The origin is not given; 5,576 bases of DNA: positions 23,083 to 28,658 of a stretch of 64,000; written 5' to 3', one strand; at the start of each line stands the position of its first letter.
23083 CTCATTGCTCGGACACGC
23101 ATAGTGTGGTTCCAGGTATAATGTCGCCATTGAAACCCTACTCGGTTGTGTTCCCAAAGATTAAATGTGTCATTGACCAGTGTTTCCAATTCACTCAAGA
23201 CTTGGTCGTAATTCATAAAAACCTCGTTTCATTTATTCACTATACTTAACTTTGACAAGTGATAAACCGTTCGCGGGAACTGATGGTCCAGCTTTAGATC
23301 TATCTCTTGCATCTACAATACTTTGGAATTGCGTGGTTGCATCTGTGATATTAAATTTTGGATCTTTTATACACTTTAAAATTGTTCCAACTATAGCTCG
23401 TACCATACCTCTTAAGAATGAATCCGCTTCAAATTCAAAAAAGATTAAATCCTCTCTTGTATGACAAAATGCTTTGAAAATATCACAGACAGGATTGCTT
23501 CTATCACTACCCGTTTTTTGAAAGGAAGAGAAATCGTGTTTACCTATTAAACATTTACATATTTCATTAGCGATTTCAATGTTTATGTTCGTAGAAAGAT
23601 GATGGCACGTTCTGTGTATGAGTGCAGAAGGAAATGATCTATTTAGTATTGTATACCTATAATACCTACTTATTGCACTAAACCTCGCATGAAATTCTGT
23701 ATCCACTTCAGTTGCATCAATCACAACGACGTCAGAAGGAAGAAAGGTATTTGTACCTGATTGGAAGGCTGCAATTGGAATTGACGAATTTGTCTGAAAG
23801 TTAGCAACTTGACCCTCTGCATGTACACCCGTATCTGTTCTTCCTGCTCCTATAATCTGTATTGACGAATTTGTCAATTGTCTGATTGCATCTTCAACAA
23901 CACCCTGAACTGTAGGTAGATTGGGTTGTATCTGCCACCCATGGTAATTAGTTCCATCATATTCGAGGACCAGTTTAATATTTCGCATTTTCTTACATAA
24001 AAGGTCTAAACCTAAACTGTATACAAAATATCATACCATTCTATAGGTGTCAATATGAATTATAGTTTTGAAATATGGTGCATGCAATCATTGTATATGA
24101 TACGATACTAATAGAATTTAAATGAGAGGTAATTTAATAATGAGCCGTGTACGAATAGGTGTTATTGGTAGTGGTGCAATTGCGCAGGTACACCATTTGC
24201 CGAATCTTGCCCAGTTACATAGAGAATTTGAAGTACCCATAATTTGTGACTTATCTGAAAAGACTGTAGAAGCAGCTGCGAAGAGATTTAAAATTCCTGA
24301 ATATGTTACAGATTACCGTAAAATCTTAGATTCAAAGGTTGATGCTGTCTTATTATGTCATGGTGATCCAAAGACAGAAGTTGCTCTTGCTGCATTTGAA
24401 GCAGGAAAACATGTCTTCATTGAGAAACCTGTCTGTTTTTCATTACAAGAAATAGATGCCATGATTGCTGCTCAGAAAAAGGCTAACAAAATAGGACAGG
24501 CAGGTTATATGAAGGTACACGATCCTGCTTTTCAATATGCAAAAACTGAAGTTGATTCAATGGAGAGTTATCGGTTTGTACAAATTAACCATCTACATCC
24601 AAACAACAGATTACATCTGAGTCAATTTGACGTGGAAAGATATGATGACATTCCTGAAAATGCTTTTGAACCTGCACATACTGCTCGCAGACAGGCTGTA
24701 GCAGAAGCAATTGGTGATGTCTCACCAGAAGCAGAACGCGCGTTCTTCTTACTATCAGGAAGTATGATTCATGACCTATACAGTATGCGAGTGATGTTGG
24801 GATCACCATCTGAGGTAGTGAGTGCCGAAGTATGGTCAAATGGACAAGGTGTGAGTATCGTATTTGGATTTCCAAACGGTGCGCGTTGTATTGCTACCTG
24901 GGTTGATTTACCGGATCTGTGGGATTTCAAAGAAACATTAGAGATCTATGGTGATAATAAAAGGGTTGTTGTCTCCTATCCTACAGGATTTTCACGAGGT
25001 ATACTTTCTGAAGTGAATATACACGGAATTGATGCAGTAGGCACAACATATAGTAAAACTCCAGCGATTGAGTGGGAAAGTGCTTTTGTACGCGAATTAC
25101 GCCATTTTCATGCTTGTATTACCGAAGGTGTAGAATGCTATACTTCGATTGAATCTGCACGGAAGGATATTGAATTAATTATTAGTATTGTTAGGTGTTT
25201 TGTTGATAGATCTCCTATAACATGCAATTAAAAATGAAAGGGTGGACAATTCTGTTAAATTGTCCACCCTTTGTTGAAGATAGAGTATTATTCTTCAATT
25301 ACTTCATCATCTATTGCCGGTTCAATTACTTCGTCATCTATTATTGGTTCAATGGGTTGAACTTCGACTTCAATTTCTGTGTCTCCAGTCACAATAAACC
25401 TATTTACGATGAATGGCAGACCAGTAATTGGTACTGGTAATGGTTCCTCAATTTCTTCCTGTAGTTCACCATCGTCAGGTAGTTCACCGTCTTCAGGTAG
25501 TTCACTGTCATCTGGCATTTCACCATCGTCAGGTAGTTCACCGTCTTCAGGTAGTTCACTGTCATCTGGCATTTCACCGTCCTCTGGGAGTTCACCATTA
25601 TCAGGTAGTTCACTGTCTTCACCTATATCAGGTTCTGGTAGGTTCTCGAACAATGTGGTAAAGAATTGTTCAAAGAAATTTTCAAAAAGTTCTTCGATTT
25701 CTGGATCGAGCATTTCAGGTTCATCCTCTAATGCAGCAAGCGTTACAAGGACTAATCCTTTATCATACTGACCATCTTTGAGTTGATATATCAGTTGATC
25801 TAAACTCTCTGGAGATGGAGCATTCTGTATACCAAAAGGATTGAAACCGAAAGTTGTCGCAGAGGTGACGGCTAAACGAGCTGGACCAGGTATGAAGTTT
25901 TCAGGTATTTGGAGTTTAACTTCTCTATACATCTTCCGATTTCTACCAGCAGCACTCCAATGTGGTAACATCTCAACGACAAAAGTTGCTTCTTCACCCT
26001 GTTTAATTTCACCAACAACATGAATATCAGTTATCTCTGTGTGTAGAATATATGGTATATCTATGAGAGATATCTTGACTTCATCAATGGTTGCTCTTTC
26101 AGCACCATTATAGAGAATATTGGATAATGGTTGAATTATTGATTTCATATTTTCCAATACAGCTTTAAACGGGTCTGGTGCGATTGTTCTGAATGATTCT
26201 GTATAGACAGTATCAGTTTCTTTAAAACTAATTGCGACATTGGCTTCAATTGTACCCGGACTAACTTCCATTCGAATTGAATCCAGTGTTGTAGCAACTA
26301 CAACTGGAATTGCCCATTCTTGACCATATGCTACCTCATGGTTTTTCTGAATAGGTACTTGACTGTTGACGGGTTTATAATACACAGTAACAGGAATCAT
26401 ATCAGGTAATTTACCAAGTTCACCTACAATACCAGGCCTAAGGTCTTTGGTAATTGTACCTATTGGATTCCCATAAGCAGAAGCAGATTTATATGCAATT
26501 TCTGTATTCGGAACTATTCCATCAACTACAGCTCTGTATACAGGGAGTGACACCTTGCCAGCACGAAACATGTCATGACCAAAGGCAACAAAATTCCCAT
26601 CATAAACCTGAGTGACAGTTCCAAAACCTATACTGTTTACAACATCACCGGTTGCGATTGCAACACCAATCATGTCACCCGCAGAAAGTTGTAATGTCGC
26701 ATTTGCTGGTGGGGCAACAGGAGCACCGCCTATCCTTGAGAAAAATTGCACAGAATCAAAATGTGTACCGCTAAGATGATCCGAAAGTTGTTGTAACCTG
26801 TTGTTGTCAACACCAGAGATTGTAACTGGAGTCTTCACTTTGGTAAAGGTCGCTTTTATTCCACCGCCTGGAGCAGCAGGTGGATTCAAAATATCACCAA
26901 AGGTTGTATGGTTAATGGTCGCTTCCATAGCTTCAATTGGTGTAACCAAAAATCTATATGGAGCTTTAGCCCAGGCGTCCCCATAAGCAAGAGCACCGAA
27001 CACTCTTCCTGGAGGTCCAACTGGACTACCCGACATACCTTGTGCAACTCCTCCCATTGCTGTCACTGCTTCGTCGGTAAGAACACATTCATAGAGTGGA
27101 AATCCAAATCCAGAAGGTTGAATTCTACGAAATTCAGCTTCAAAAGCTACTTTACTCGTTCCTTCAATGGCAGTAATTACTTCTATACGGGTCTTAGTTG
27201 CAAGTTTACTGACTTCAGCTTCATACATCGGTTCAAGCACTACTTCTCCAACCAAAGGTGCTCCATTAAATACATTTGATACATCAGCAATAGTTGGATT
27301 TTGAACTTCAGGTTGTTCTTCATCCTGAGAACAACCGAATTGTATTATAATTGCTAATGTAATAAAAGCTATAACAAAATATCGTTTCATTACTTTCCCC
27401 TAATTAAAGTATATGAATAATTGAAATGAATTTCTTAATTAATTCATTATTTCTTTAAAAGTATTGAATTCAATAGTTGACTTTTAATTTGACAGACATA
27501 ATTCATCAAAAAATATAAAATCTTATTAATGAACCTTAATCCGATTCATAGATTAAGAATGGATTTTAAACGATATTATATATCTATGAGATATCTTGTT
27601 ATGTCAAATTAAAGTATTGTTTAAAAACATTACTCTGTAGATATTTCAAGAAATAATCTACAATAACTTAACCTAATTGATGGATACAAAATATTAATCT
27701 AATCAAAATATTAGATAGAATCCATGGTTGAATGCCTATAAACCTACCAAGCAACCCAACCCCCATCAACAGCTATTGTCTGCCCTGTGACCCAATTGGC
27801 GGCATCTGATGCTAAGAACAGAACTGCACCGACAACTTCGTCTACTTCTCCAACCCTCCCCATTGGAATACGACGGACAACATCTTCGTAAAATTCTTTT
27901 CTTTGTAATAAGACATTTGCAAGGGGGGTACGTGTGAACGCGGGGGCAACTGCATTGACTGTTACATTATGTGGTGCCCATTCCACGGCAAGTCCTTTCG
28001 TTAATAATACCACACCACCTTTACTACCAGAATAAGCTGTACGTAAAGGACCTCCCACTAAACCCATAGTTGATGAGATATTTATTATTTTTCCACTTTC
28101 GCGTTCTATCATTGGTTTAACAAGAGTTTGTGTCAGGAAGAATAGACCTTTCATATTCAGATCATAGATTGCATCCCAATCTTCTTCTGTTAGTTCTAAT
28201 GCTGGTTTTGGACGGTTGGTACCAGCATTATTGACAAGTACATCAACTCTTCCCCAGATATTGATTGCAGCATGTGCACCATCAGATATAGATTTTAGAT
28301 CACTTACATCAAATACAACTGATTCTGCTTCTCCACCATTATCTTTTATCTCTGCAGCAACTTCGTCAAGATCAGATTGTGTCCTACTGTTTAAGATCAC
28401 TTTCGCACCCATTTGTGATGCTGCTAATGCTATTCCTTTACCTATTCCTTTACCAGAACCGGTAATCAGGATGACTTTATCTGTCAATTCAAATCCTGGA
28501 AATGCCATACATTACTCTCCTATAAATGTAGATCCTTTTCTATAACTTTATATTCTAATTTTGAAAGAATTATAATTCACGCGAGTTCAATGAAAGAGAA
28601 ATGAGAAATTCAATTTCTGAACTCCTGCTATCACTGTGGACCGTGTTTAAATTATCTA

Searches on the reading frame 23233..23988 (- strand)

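Call 44: search_protein_families(library=pfam, max_evalue=1e-8, proteins=[window:23233-23988:-])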
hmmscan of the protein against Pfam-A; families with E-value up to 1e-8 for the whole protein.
window:23233-23988:- (251 aa): 1 family
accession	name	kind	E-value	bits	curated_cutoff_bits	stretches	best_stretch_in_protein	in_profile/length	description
PF01416.25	PseudoU_synth_1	-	2e-34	118.7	23.3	2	144-250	2-108/108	tRNA pseudouridine synthase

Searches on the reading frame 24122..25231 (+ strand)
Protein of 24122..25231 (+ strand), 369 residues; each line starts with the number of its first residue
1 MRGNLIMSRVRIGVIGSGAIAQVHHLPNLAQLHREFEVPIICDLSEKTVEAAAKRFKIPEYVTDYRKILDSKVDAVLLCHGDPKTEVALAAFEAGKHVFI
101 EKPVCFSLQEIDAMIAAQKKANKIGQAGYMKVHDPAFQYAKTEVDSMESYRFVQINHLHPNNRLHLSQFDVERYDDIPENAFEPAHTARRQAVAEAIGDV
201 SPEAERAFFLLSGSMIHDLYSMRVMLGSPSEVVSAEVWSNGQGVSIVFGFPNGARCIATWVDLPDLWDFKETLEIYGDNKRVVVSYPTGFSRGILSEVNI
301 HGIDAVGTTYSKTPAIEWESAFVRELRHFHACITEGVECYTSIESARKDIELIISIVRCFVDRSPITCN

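Call 44: search_protein_families(library=pfam, max_evalue=1e-8, proteins=[window:24122-25231:+])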
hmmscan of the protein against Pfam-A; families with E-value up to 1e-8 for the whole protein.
window:24122-25231:+ (369 aa): 1 family
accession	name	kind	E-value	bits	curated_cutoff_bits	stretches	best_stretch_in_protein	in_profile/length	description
PF01408.29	GFO_IDH_MocA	-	1.3e-21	77.9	24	1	10-128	1-119/120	Oxidoreductase family, NAD-binding Rossmann fold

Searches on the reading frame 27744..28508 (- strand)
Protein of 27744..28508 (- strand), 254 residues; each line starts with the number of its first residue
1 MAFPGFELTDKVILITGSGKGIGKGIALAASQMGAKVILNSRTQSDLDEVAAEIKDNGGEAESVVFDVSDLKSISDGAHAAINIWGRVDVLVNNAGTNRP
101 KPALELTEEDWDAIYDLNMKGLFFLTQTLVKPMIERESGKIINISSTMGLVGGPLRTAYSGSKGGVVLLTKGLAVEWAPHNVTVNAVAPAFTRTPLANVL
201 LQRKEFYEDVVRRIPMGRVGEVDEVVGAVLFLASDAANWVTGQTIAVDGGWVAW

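Call 44: search_protein_families(library=pfam, max_evalue=1e-8, proteins=[window:27744-28508:-])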
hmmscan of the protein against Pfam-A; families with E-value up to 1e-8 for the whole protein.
window:27744-28508:- (254 aa): 3 families
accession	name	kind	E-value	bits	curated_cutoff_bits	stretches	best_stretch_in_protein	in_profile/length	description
PF13561.12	adh_short_C2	-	1.7e-63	214.8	27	1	20-251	6-235/236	Enoyl-(Acyl carrier protein) reductase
PF00106.31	adh_short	-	6.7e-61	205.6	26.6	1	11-200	1-190/195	short chain dehydrogenase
PF08659.16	KR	-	4.2e-11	43.5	22.6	1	13-161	3-151/180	KR domain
